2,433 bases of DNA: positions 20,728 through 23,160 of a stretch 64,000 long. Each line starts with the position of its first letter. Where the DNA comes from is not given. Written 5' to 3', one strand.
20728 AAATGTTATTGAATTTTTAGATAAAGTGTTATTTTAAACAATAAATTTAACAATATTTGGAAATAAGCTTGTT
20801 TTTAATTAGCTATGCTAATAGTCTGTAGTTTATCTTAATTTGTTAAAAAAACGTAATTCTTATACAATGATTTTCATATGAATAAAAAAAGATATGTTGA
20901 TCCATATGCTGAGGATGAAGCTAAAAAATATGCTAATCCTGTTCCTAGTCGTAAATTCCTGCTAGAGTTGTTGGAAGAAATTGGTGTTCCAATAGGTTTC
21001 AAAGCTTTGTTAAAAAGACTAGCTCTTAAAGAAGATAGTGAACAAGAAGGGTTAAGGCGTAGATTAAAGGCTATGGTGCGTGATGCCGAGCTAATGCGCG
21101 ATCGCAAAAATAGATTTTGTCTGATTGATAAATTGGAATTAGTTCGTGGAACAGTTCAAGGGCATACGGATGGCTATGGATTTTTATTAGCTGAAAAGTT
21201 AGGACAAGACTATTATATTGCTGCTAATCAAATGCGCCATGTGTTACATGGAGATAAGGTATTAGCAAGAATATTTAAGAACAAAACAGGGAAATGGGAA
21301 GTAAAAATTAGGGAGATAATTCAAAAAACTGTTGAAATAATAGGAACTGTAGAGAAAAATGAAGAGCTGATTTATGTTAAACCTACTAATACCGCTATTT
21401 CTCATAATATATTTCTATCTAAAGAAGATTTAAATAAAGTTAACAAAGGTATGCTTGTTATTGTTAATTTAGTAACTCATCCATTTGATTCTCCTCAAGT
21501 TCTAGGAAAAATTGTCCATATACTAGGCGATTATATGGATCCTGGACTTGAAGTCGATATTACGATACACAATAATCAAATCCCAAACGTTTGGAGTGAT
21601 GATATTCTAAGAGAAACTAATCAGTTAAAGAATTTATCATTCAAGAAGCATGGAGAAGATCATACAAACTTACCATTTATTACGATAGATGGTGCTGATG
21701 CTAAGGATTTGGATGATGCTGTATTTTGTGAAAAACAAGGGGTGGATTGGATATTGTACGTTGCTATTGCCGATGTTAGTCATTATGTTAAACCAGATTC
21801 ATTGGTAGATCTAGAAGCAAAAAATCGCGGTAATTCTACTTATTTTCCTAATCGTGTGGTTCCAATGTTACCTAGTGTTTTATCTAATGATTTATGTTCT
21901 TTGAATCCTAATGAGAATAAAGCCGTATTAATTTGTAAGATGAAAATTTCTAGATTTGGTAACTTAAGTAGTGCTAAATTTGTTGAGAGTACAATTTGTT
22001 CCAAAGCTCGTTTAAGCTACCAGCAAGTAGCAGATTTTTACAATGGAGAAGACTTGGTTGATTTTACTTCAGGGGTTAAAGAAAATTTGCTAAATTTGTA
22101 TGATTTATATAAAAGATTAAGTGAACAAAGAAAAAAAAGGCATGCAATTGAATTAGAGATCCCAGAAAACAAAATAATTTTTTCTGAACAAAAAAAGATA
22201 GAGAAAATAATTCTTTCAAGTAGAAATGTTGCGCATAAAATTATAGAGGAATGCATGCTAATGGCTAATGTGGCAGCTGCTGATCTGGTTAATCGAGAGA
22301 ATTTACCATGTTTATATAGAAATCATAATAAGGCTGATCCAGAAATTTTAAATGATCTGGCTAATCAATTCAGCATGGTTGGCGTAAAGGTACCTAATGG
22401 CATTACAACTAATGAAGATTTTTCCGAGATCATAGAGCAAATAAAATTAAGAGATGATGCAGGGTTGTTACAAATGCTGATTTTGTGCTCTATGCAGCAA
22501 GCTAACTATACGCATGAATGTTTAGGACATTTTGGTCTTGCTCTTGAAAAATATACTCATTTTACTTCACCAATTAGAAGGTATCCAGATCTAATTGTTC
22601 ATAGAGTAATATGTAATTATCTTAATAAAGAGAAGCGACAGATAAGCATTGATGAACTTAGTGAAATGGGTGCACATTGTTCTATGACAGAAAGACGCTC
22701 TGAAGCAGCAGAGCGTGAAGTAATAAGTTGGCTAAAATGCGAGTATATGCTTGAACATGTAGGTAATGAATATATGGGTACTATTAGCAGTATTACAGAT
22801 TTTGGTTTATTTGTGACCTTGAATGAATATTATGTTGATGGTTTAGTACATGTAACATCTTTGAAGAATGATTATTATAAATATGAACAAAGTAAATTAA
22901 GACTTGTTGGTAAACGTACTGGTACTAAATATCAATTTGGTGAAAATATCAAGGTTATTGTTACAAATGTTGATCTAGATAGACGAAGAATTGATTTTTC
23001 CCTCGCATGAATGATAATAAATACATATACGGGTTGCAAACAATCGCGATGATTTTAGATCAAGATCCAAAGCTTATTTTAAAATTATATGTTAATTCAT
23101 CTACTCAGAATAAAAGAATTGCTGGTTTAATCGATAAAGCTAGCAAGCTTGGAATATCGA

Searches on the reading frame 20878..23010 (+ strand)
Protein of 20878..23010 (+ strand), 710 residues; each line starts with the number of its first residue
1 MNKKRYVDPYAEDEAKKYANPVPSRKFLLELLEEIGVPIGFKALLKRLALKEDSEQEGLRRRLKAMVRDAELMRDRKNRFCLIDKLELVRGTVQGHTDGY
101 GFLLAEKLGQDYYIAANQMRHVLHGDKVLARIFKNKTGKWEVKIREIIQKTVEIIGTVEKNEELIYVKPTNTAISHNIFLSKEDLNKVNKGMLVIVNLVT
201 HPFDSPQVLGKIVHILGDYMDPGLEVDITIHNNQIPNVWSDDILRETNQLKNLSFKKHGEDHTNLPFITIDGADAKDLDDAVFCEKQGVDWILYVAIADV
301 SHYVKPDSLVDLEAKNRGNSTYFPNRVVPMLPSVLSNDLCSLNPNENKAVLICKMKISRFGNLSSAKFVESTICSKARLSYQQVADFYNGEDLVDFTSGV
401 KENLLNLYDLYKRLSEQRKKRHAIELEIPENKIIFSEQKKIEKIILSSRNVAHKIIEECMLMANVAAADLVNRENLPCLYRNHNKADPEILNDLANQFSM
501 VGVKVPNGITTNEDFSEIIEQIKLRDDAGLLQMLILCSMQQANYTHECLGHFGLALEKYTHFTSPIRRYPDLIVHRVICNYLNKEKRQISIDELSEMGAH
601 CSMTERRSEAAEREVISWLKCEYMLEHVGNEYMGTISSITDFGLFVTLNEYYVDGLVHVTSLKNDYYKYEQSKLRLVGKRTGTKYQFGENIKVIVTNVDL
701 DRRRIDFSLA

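Call 90: search_protein_families(library=pfam, proteins=[window:20878-23010:+], max_evalue=0.00001)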
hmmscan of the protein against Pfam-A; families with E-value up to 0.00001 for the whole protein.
window:20878-23010:+ (710 aa): 4 families
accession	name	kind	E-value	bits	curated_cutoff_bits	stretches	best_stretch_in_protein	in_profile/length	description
PF00773.25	RNB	-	5.8e-104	348.3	29.3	1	261-583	3-325/326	RNB domain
PF17876.7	CSD2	-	4.1e-22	78.5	26.2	1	166-240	1-74/74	Cold shock domain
PF08206.17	OB_RNB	-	9.9e-18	64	24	1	91-139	1-50/58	Ribonuclease B OB domain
PF00575.29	S1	-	8.2e-13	49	22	1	628-709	4-73/74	S1 RNA binding domain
